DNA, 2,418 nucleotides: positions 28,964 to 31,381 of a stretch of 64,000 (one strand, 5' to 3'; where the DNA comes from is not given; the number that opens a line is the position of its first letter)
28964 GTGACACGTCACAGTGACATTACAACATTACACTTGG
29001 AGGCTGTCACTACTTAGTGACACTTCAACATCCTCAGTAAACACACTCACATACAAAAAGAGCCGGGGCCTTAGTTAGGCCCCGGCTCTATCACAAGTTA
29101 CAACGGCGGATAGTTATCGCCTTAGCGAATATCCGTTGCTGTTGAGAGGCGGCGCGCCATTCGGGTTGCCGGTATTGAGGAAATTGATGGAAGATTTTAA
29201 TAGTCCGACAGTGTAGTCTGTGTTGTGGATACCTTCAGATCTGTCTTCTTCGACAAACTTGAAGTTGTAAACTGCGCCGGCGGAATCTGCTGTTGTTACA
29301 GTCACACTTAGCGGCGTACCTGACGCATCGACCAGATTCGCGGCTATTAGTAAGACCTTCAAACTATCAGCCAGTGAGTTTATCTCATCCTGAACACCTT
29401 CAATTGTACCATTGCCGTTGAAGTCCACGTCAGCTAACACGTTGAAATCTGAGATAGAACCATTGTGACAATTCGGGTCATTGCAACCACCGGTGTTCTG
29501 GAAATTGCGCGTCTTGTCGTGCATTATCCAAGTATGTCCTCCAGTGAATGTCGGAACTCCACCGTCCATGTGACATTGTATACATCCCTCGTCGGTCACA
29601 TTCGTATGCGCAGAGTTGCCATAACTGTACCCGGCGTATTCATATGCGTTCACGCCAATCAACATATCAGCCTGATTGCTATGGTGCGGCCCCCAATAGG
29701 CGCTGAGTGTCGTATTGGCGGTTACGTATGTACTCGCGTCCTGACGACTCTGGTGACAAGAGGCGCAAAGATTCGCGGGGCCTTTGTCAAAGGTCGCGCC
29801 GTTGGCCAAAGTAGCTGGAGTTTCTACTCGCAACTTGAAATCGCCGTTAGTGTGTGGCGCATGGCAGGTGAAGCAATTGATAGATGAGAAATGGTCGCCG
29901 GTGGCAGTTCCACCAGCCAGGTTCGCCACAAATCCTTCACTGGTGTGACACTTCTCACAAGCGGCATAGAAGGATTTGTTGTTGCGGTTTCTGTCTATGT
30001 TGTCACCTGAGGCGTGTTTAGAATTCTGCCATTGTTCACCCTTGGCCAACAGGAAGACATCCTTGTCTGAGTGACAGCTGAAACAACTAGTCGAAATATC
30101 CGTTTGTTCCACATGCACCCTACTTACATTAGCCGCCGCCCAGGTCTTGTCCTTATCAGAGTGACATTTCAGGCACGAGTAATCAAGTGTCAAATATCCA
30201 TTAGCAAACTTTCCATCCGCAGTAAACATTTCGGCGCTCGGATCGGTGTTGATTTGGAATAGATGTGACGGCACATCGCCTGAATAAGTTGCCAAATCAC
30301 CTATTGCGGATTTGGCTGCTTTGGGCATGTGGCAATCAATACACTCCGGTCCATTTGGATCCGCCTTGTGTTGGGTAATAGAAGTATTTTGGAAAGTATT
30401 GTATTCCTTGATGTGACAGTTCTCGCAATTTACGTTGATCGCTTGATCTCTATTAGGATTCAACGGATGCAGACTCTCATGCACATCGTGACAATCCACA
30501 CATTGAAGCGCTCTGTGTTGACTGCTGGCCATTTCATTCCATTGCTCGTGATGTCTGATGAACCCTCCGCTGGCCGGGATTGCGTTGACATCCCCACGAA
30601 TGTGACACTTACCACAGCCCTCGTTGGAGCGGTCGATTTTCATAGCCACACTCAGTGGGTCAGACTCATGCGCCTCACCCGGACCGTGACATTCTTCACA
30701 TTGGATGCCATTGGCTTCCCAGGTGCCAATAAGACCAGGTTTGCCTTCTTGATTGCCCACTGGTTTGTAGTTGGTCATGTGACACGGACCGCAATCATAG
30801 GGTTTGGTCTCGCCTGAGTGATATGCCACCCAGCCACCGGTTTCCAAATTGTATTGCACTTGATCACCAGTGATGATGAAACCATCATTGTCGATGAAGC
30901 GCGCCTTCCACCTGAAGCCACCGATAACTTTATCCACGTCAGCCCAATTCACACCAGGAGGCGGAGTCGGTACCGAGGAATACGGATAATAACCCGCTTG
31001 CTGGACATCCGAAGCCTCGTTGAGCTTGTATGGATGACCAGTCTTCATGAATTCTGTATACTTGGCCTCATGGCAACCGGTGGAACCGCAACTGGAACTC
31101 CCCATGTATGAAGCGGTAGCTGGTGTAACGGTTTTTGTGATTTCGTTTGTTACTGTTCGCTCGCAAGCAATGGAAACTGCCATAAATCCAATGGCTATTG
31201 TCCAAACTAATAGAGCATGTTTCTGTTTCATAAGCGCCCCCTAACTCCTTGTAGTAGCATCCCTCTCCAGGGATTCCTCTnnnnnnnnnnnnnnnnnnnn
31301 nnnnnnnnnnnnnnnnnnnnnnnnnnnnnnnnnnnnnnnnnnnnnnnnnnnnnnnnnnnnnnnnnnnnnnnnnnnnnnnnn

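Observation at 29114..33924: Porin-cytochrome-like three-gene module: candidate trans-outer-membrane electron conduit of non-standard composition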

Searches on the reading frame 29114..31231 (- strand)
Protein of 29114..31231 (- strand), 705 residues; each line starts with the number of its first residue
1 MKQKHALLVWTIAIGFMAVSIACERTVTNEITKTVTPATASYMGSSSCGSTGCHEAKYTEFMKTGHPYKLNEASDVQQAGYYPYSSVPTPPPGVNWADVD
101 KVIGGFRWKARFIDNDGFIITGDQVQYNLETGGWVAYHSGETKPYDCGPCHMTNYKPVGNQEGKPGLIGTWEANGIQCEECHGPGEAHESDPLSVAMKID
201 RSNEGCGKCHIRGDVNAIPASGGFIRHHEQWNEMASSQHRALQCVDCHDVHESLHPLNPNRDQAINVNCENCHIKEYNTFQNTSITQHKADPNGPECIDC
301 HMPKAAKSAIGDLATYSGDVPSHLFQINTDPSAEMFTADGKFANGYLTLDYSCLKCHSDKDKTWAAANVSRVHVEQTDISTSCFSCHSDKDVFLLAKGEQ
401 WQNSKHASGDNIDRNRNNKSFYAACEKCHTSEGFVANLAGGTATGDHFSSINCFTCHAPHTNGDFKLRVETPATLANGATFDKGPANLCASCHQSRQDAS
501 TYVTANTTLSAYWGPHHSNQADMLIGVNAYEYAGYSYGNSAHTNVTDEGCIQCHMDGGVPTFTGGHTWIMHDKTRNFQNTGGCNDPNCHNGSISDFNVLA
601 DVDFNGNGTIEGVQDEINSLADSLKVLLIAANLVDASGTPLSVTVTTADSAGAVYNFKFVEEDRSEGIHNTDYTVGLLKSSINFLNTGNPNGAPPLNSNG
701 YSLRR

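Call 4: search_protein_families(library=pfam, proteins=[window:29114-31231:-], max_evalue=1)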
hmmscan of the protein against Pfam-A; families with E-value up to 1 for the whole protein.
window:29114-31231:- (705 aa): 5 families
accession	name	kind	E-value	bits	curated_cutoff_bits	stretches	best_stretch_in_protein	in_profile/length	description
PF14522.11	Cytochrome_C7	-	5.7e-16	58.5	24.8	8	349-430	12-67/67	Cytochrome c7 and related cytochrome c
PF22113.1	Mtrc-MtrF_II-IV_dom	-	2.3e-11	44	30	2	267-433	7-167/176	Outer membrane cytochrome MtrC/MtrF-like, domains II/IV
PF14537.11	Cytochrom_c3_2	-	2.1e-10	41.3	25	2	173-253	4-69/79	Cytochrome c3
PF13435.11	Cytochrome_C554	-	1.8e-09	38.9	20.8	3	142-183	46-84/84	Cytochrome c554 and c-prime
PF09699.15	Paired_CXXCH_1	-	2.2e-06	27.7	20.6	3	452-495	8-38/41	Doubled CXXCH motif (Paired_CXXCH_1)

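Call 5: search_protein_families(library=ncbifam, proteins=[window:29114-31231:-], max_evalue=1)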
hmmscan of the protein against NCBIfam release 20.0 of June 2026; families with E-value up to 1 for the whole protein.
window:29114-31231:- (705 aa): 4 families
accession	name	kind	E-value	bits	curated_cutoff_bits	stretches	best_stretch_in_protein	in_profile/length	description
NF041198.1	UshA_like_PCGU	equivalog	1.2e-13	50.5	275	3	146-211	444-509/519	UshA-like (seleno)protein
TIGR03508.1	decahem_SO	subfamily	4.7e-13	49.2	192.2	2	147-305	5-154/258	DmsE family decaheme c-type cytochrome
TIGR03153.1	cytochr_NrfH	equivalog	7.6e-08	32.5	134.2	2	268-389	30-135/138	cytochrome c nitrite reductase small subunit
TIGR04257.1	nanowire_3heme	domain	0.0003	20.9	40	2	350-396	23-67/75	c(7)-type cytochrome triheme domain-containing protein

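Call 15: search_solved_structures(query=window:29114-31231:-, max_evalue=0.01, show_alignments=1)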
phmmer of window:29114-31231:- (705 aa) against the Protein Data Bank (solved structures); distinct sequences matched with E-value up to 0.01: 1.
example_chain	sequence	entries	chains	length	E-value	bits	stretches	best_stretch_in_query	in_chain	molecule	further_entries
6i5b_A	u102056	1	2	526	5.1e-10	41.5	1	140-218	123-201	Uncharacterized protein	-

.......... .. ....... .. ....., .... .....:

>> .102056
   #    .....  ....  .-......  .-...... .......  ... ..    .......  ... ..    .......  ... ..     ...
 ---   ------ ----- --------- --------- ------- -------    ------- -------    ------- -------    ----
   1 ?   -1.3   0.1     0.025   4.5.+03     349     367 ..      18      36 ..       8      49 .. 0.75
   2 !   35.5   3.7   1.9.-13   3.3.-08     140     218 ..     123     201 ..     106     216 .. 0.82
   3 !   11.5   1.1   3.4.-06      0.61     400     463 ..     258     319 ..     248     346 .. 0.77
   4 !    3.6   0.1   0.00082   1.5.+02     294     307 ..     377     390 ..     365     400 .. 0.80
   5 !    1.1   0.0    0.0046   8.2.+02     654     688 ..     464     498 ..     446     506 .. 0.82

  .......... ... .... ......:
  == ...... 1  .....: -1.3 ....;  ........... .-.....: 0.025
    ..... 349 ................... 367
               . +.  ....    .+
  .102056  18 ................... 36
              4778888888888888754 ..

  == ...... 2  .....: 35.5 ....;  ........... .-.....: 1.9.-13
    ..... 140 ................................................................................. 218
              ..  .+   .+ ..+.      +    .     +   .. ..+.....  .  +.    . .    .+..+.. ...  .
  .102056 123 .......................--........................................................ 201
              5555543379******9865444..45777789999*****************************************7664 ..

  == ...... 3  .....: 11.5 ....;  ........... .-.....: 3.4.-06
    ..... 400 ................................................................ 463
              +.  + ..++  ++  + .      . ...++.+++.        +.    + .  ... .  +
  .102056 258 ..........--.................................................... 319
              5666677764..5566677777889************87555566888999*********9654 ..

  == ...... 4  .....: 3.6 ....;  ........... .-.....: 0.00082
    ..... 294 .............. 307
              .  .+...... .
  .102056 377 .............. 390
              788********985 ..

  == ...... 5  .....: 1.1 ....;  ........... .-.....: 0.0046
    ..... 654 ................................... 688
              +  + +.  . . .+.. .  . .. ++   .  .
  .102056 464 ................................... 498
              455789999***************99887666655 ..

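Call 34: find_homologous_proteins(query=window:29114-31231:-, max_evalue=0.00001)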
Query window:29114-31231:- (705 aa): 1323 proteins with E <= 0.00001 among 7964 candidates; the best 120 are listed.
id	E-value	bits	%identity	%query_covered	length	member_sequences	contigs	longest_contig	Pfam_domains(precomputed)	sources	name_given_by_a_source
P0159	0.0e+0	1685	100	100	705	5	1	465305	PF09699.16,PF14537.12,PF13435.12,PF14522.12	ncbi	-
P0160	0.0e+0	1136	64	55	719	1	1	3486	PF09699.16,PF14537.12,PF13435.12,PF14522.12,PF22113.2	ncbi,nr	ncbi:MAG: hypothetical protein D6800_00730 [Candidatus Zixiibacteriota bacterium]|nr:MAG: hypothetic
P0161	0.0e+0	1075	60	55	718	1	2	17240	PF09699.16,PF14537.12,PF13435.12,PF02085.22,PF14522.12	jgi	jgi:hypothetical protein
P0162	0.0e+0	1050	61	56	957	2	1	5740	PF14537.12,PF13435.12,PF00034.27,PF14522.12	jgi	jgi:hypothetical protein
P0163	0.0e+0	1045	59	55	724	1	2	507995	PF09699.16,PF14537.12,PF13435.12,PF14522.12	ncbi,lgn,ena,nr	ncbi:MAG: hypothetical protein KAR42_04610 [candidate division Zixibacteria bacterium]|nr:hypothetic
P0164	0.0e+0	1029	49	49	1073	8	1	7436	PF09699.16,PF14537.12,PF13435.12,PF14522.12,PF22113.2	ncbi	-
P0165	8.5e-295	998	61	98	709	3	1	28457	PF09699.16,PF14537.12,PF13435.12,PF02085.22,PF14522.12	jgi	-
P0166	1.9e-294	997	60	98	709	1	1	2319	PF14537.12,PF13435.12,PF14522.12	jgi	-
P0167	4.9e-290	982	58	100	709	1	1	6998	PF14537.12,PF13435.12,PF14522.12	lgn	-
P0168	1.1e-289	981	61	98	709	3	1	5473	PF09699.16,PF14537.12,PF13435.12,PF14522.12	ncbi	-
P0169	4.1e-289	979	63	47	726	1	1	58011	PF09699.16,PF14537.12,PF13435.12,PF14522.12,PF22113.2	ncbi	-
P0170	7.9e-288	975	49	49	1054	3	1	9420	PF09699.16,PF14537.12,PF13435.12,PF14522.12,PF22113.2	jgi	-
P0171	1.3e-287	974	60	97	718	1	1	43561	PF14537.12,PF13435.12,PF02085.22,PF14522.12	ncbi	-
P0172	3.5e-286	969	59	99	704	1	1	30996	PF09699.16,PF14537.12,PF13435.12,PF14522.12,PF22113.2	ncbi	-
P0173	5.0e-279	946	54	58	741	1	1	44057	PF09699.16,PF14537.12,PF13435.12,PF03264.20,PF14522.12,PF22113.2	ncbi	-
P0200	2.6e-217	742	43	52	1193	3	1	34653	PF09699.16,PF14537.12,PF13435.12,PF18962.8,PF14522.12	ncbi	-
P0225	7.4e-167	575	44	47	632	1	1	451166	PF09699.16,PF14537.12,PF13435.12,PF14522.12,PF22113.2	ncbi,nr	ncbi:MAG: multiheme c-type cytochrome [Deltaproteobacteria bacterium]|nr:multiheme c-type cytochrome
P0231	9.9e-150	518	43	50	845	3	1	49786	PF14537.12,PF13435.12,PF18962.8,PF14522.12,PF22113.2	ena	-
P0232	1.2e-147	511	43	52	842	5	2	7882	PF14537.12,PF13435.12,PF18962.8,PF03264.20,PF14522.12,PF22113.2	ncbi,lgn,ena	-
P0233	2.1e-147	511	40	47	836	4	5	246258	PF09699.16,PF14537.12,PF13435.12,PF18962.8,PF13860.13,PF14522.12,PF22113.2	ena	-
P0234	9.9e-143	495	41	49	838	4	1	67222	PF09699.16,PF14537.12,PF13435.12,PF18962.8,PF14522.12,PF22113.2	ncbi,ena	-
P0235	1.1e-141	492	41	50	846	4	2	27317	PF14537.12,PF13435.12,PF18962.8,PF14522.12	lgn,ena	-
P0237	7.1e-138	479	40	51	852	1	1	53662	PF14537.12,PF13435.12,PF18962.8,PF14522.12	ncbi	-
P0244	1.5e-134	468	39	49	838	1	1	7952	PF09699.16,PF14537.12,PF18962.8,PF13860.13,PF14522.12,PF22113.2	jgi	jgi:hypothetical protein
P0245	1.5e-134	468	42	49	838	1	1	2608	PF14537.12,PF13435.12,PF18962.8,PF14522.12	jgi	-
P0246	2.3e-134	468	41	50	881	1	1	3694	PF14537.12,PF13435.12,PF18962.8,PF14522.12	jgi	jgi:hypothetical protein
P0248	3.5e-133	464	40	52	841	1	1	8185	PF09699.16,PF14537.12,PF13435.12,PF18962.8,PF14522.12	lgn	-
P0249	4.8e-133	463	39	50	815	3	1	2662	PF09699.16,PF14537.12,PF13435.12,PF18962.8,PF14522.12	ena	-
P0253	8.9e-131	456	38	50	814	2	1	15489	PF09699.16,PF14537.12,PF13435.12,PF18962.8,PF03264.20,PF14522.12,PF22113.2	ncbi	-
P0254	3.0e-129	451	41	50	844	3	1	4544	PF14537.12,PF13435.12,PF18962.8,PF14522.12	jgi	jgi:hypothetical protein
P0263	2.7e-125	438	39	51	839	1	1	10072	PF14537.12,PF13435.12,PF18962.8,PF14522.12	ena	-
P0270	6.4e-123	430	37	54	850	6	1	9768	PF09699.16,PF14537.12,PF13435.12,PF18962.8,PF03264.20,PF14522.12,PF22113.2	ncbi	ncbi:MAG: multiheme c-type cytochrome [Bacteroidota bacterium]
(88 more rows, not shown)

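Call 46: predict_structure(alignment_id=A2)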
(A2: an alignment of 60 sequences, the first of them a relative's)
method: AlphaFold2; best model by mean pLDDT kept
length: 705 residues; sequences in the alignment: 60
mean_pLDDT: 86.9   pTM: 0.58
mean pLDDT of the five models: 86.9, 84.9, 83.6, 83.0, 77.6
residues with pLDDT >= 90: 406; 70-90: 228; 50-70: 45; < 50: 26
segments of 3 or more residues with pLDDT < 50: 24-32, 376-381, 695-705
pLDDT, mean of each block of 10 residues (from residue 1): 82 87 45 56 87 89 95 96 93 97 94 98 96 94 94 94 97 94 88 84 87 92 88 87 88 92 80 78 78 81 92 92 94 96 96 94 93 61 63 73 70 82 88 89 84 85 84 95 94 91 96 87 96 96 88 71 63 80 87 92 94 97 98 98 96 97 91 98 96 60 33
secondary structure, 60 per line:
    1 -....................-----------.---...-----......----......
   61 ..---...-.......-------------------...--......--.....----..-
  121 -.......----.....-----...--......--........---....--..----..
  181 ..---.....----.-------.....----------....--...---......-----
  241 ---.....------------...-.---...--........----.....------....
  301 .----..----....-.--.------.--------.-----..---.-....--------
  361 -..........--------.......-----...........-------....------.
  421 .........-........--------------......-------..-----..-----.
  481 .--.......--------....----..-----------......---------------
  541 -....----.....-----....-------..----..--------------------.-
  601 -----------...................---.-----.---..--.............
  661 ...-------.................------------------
elements in order (helices of 4 or more, strands of 3 or more residues): H2-21 H45-50 H55-62 E70-72 H73-76 E101-106 E109-113 E122-128 E133-137 E143-145 H148-151 E156-160 E167-170 H179-182 H186-190 H203-207 E218-221 E224-226 H230-235 H244-247 H274-281 H286-290 H297-301 H349-352 H362-371 H380-386 H392-402 H410-413 H420-429 H431-438 H453-456 H484-490 H499-502 H520-525 H542-545 H550-554 H560-563 H613-630 H648-663 H671-687

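Call 49: fold_search(model_id=the predicted structure, library=pdb)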
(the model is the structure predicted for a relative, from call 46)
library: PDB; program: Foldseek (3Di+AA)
matches with E <= 10: 26; with E <= 0.001: 8
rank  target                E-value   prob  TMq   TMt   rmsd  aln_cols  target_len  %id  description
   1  6i5b_A                3.6e-12  1.00  0.27  0.38  24.0       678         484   17  Crystal Structure of Outer Cell Wall Cytochrome OcwA (released 2019-09-25)
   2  6i5b_B                5.0e-12  1.00  0.27  0.37  24.0       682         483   17  Crystal Structure of Outer Cell Wall Cytochrome OcwA (released 2019-09-25)
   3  6qvm_A                2.1e-09  1.00  0.20  0.21  24.4       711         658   15  Undecaheme cytochrome from S-layer of Carboxydothermus ferrireducens (released 2020-03-25)
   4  4rkn_C                3.8e-09  1.00  0.34  0.36  10.2       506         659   15  Wolinella succinogenes octaheme sulfite reductase MccA, form II (released 2015-02-04)
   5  4rkm_A                5.9e-09  1.00  0.32  0.34   7.3       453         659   15  Wolinella succinogenes octaheme sulfite reductase MccA, form I (released 2015-02-04)
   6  4rkm_B                6.2e-09  1.00  0.33  0.35  10.3       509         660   15  Wolinella succinogenes octaheme sulfite reductase MccA, form I (released 2015-02-04)
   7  4rkm_G                9.5e-09  1.00  0.32  0.34   7.2       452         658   15  Wolinella succinogenes octaheme sulfite reductase MccA, form I (released 2015-02-04)
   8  4rkn_B                1.9e-08  1.00  0.33  0.35  13.3       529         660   17  Wolinella succinogenes octaheme sulfite reductase MccA, form II (released 2015-02-04)
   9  1fgj_A                4.4e-01  0.20  0.12  0.16  10.2       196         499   16  X-RAY STRUCTURE OF HYDROXYLAMINE OXIDOREDUCTASE (released 1998-03-04)
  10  4fas_A                1.3e+00  0.10  0.10  0.13  10.8       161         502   16  Complex crystal structure of hydroxylamine oxidoreductase and NE1300 from Nitrosomonas europaea (released 2013-09-04)
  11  4n4n_E                2.2e+00  0.07  0.14  0.18  12.9       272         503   15  Nitrosomonas europea HAO (released 2013-12-11)
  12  6t5e                  2.4e+00  0.06  0.13  0.18  12.4       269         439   12  Hydroxylamine Oxidoreductase from Brocadia fulgida (released 2020-11-18)
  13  4dwq_A                2.6e+00  0.03  0.06  0.08  17.0        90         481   14  RNA ligase RtcB-GMP/Mn(2+) complex (released 2012-09-05)
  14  4d4q_A                3.9e+00  0.04  0.06  0.10   9.5        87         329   20  Crystal Structure of Kti13/AtS1 (released 2015-01-14)
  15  6z2h_C                3.9e+00  0.01  0.06  0.11  20.7       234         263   11  Citryl-CoA lyase module of human ATP citrate lyase in complex with (3S)-citryl-CoA. (released 2021-05-26)
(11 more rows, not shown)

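Call 59: find_encoding_contigs(protein=P0233, flank=7000, max_places=2)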
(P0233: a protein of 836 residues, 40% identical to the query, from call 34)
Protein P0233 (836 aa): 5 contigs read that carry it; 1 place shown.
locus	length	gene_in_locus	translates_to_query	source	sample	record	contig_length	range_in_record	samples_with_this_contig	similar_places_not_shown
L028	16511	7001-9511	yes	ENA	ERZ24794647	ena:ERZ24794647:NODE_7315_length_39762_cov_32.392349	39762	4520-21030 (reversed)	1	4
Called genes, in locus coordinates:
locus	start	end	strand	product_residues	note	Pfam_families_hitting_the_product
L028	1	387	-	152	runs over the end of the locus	PF02082:Rrf2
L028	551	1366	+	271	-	PF04116:FA_hydroxylase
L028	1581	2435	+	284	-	PF12974:Phosphonate-bd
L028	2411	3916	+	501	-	PF17203:sCache_3_2 (faint), PF00672:HAMP, PF00512:HisKA, PF02518:HATPase_c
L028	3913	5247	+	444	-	PF00072:Response_reg, PF00158:Sigma54_activat, PF01078:Mg_chelatase (faint), PF14532:Sigma54_activ_2, PF07728:AAA_5 (weak), PF25601:AAA_lid_14, PF02954:HTH_8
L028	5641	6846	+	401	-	PF01042:Ribonuc_L-PSP (faint)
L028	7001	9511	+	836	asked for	PF09699:Paired_CXXCH_1 (faint), PF14522:Cytochrome_C7 (faint), PF14537:Cytochrom_c3_2 (faint), PF22113:Mtrc-MtrF_II-IV_dom (faint), PF13435:Cytochrome_C554 (faint), PF13860:FlgD_ig, PF18962:Por_Secre_tail (weak)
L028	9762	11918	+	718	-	PF02872:5_nucleotid_C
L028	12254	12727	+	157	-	PF05618:RimB-like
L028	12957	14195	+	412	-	PF07396:Porin_O_P (faint)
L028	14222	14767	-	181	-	PF11066:DUF2867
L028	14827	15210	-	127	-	PF00027:cNMP_binding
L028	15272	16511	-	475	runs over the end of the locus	-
